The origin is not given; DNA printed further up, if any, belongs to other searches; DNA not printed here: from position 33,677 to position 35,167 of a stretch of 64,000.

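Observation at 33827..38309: TolC-HlyD-ABC(ATPase only) operon translationally coupled to an ankyrin-like protein gene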

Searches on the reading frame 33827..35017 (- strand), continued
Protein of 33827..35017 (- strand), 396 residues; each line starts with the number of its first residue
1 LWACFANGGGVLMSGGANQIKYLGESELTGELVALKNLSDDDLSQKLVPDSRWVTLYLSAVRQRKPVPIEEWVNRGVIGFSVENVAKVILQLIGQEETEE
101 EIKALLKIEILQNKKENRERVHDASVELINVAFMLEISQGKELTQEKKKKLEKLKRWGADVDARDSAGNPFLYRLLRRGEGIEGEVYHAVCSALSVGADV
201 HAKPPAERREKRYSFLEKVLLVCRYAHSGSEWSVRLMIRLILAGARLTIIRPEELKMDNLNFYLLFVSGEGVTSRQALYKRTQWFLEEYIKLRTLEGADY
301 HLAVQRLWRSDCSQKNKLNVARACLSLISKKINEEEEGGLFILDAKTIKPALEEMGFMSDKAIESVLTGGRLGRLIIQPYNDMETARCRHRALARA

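Call 39: search_solved_structures(query=A2, max_evalue=10, show_alignments=3)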
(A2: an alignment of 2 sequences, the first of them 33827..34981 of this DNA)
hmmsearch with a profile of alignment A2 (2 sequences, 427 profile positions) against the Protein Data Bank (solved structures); distinct sequences matched with E-value up to 10: 24.
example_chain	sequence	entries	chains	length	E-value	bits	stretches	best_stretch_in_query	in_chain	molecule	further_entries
6mol_A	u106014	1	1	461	5.3e-05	25.6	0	150-170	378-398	Monoextended DARPin R12 (M_R12)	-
3q9n_C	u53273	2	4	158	0.07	15.3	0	149-170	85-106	consensus ankyrin repeat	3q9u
8g4e_A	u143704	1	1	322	0.27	13.4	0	149-169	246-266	RCG-10 - Cryo-EM imaging scaffold subunit B fused to DARPin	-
5lem_A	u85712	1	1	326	0.28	13.3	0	40-136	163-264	DD_Off7_11_3G124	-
6wxp_A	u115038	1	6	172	0.28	13.3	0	143-179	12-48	TFD-EE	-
6moi_A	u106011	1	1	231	0.29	13.3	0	147-170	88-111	Dimeric DARPing CCR5 (C_angle_R5)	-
6zv9_A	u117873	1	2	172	0.45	12.7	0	144-179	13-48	TFD-EE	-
6wxo_A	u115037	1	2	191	0.6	12.3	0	143-179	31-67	TFD-HE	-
7z7c_A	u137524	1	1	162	0.61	12.2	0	150-170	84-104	Broadly neutralizing DARPin bnD.8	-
9qul_A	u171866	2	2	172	0.7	12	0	144-179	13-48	TFD-EH T87E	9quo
9quc_A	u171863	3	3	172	0.71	12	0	144-179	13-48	TFD-EH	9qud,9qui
5mak_A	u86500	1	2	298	0.72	12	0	150-170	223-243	R7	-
5le9_A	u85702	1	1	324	0.72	12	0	50-129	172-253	DD_Off7_09_3G124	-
5ma3_A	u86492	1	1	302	0.8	11.8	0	150-170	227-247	R11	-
5ma4_A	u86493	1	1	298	0.82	11.8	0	150-170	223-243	K7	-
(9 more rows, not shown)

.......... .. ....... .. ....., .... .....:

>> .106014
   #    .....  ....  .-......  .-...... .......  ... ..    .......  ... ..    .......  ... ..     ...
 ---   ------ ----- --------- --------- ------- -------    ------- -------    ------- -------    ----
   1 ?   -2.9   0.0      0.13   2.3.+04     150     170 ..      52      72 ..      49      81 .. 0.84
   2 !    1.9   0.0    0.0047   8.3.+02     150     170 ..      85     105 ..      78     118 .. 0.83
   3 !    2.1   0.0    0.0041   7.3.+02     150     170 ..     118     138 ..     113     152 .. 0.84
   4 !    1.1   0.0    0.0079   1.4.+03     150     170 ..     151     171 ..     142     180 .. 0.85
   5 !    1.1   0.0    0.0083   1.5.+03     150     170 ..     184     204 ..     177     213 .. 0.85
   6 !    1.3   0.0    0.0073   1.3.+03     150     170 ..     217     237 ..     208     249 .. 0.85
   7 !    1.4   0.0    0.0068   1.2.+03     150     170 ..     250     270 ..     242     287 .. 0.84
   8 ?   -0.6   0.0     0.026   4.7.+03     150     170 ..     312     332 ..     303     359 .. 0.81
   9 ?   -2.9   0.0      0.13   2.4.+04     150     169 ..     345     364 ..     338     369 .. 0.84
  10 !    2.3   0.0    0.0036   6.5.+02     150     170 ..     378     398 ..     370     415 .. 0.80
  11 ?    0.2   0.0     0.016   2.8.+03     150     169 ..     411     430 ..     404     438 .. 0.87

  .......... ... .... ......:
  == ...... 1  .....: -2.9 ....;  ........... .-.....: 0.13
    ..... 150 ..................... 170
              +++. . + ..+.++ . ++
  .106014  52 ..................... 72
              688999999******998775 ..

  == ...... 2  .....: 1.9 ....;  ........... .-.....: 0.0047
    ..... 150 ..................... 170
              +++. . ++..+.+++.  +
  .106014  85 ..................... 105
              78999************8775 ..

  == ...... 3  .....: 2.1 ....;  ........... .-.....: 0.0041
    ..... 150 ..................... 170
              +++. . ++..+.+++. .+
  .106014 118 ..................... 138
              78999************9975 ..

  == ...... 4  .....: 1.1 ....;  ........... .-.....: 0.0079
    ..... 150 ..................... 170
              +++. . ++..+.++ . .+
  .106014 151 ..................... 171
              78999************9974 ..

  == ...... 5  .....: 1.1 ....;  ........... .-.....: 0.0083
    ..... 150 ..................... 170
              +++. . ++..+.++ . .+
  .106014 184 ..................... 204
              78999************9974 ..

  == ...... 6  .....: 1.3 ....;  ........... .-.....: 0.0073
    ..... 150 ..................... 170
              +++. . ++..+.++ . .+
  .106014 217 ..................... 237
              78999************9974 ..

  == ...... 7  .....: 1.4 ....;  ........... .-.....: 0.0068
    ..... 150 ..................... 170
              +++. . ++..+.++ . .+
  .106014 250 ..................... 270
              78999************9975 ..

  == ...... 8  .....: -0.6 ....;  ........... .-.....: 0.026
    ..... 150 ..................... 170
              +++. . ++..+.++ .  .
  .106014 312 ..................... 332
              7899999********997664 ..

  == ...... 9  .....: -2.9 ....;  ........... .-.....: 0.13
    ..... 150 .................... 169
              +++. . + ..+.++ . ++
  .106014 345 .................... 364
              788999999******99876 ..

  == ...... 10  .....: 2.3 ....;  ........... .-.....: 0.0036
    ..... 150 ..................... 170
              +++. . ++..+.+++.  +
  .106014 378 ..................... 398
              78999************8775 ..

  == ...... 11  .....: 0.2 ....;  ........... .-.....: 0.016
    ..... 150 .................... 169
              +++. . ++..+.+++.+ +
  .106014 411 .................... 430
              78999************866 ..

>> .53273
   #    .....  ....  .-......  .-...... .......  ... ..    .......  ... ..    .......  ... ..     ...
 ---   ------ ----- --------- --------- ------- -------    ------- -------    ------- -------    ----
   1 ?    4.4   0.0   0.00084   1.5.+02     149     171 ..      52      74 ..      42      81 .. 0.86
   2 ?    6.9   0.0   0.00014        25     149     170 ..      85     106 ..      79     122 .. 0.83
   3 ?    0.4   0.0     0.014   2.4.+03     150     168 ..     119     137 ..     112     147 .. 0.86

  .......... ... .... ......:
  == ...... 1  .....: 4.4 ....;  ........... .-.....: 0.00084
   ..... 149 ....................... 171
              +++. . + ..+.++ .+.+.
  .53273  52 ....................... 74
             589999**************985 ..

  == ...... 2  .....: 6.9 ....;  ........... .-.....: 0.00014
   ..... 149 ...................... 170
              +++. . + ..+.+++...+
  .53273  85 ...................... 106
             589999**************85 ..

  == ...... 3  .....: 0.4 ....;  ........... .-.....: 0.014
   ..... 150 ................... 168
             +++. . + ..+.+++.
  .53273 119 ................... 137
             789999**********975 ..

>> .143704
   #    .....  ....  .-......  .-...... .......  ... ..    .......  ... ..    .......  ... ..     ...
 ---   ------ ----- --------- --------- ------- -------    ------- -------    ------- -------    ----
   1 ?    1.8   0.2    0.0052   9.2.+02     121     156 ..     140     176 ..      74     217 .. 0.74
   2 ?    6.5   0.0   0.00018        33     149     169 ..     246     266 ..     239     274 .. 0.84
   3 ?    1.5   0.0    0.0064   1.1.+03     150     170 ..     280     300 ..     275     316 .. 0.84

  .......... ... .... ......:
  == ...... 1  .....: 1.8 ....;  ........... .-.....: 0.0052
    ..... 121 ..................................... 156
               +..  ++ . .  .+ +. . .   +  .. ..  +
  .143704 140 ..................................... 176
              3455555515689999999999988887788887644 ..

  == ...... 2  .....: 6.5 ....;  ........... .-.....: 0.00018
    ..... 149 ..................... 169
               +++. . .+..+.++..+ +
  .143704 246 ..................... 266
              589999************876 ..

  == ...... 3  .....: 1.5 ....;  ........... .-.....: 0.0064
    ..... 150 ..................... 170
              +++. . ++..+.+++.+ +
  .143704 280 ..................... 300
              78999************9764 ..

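Call 43: predict_structure(alignment_id=A2)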
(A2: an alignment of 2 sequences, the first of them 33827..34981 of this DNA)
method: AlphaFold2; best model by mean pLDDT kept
length: 384 residues; sequences in the alignment: 2
mean_pLDDT: 56.8   pTM: 0.41
mean pLDDT of the five models: 56.8, 52.7, 52.0, 47.5, 47.2
residues with pLDDT >= 90: 2; 70-90: 119; 50-70: 108; < 50: 155
segments of 3 or more residues with pLDDT < 50: 1-6, 106-110, 128-130, 149-261, 279-300, 381-384
pLDDT, mean of each block of 10 residues (from residue 1): 52 88 86 80 88 84 79 80 76 79 53 67 56 66 61 34 32 32 25 27 37 38 46 34 27 28 55 54 35 40 62 68 59 75 73 69 62 55 46
secondary structure, 60 per line:
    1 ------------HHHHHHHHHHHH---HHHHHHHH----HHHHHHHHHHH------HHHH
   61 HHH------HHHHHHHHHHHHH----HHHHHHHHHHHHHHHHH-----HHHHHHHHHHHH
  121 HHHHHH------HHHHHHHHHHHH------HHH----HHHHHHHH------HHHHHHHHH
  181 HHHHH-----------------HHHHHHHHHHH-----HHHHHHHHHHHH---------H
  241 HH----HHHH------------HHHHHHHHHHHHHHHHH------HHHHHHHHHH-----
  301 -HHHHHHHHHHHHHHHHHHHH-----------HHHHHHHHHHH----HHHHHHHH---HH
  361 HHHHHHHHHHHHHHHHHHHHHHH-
elements in order: H13-24 H28-35 H40-50 H57-63 H70-82 H87-103 H109-126 H133-144 H158-165 H172-185 H203-213 H219-230 H247-250 H263-279 H286-295 H302-321 H333-343 H348-355 H359-383
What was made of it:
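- On Ankyrin-repeat protein (ORF4): The AF2 model is below pLDDT 50 at residues 149-261 (call 43).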

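Call 45: fold_search(model_id=the predicted structure, library=pdb)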
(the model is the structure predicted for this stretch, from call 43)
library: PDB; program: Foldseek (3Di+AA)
matches with E <= 10: 109; with E <= 0.001: 0
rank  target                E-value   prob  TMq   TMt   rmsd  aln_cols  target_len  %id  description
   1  9eof_F                6.1e-01  0.13  0.15  0.09  21.0       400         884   11  Structure of the human INTS5/8/10/15 subcomplex (released 2024-06-12)
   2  4zo1_X                2.3e+00  0.10  0.15  0.21  15.4       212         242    9  Crystal Structure of the T3-bound TR-beta Ligand-binding Domain in complex with RXR-alpha (released 2015-09-02)
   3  7lcz_A                3.2e+00  0.06  0.14  0.16  20.5       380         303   12  Crystal structure of the ARM domain from Drosophila SARM1 in complex with NMN (released 2021-03-10)
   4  5apk_B                3.3e+00  0.07  0.14  0.19  19.9       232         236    8  Ligand complex of RORg LBD (released 2015-11-25)
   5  5z12_B                3.4e+00  0.06  0.13  0.19  16.8       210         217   11  A structure of FXR/RXR (released 2018-07-04)
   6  6knu_A                4.2e+00  0.05  0.13  0.16  15.4       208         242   10  THRb mutation with a novel agonist (released 2019-10-23)
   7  9ay0                  4.4e+00  0.02  0.11  0.04  29.5       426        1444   10  Cryo-EM structure of GSSG-bound Ycf1 (released 2025-09-24)
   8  3f7d_A                4.8e+00  0.05  0.15  0.19  20.7       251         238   14  SF-1 LBD bound by phosphatidylcholine (released 2008-12-09)
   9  3ipq_A                5.0e+00  0.06  0.15  0.21  17.0       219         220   11  X-ray structure of GW3965 synthetic agonist bound to the LXR-alpha (released 2010-06-02)
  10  23vy_B                5.0e+00  0.06  0.13  0.18  16.5       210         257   12  Crystal structure of the mouse RORalpha ligand binding domain in fusion with an NRIP1 LXXLL peptide (released 2026-03-11)
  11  2acl_A                5.0e+00  0.04  0.13  0.19  17.6       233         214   12  Liver X-Receptor alpha Ligand Binding Domain with SB313987 (released 2005-09-20)
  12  5tlo_B                5.2e+00  0.07  0.15  0.21  17.2       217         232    6  Crystal Structure of the ER-alpha Ligand-binding Domain (Y537S) in Complex with a Squaric Acid-linked Dimeric Estrogen (released 2017-01-18)
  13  4oj4                  5.2e+00  0.04  0.14  0.18  24.5       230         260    8  Crystal structure of V290M PPARgamma mutant in complex with diclofenac (released 2015-02-04)
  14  5lwp                  5.5e+00  0.06  0.15  0.20  15.6       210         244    8  Discovery of phenoxyindazoles and phenylthioindazoles as RORg inverse agonists (released 2016-11-16)
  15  4ozr_E                5.5e+00  0.04  0.14  0.22  19.7       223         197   15  Crystal structure of the ligand binding domains of the Bovicola ovis ecdysone receptor EcR/USP heterodimer (methylene  (released 2014-07-30)
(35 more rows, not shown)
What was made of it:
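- On Ankyrin-repeat protein (ORF4): Foldseek against the PDB gives nothing at E<=0.001 (call 45).
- Checked: The AF2 model is below pLDDT 50 in that region, and Foldseek finds nothing at E<=0.001 (calls 43, 45).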

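Call 52: search_protein_families(library=phrogs, proteins=[window:33827-34981:-, P0259], max_evalue=1)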
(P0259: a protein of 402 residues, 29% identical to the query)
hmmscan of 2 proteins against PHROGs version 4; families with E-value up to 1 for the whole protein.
window:33827-34981:- (384 aa): 0 families

P0259 (402 aa): 0 families
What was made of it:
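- Tried and rejected: PHROGs had no hit for ORF4 or P0259 (call 52).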
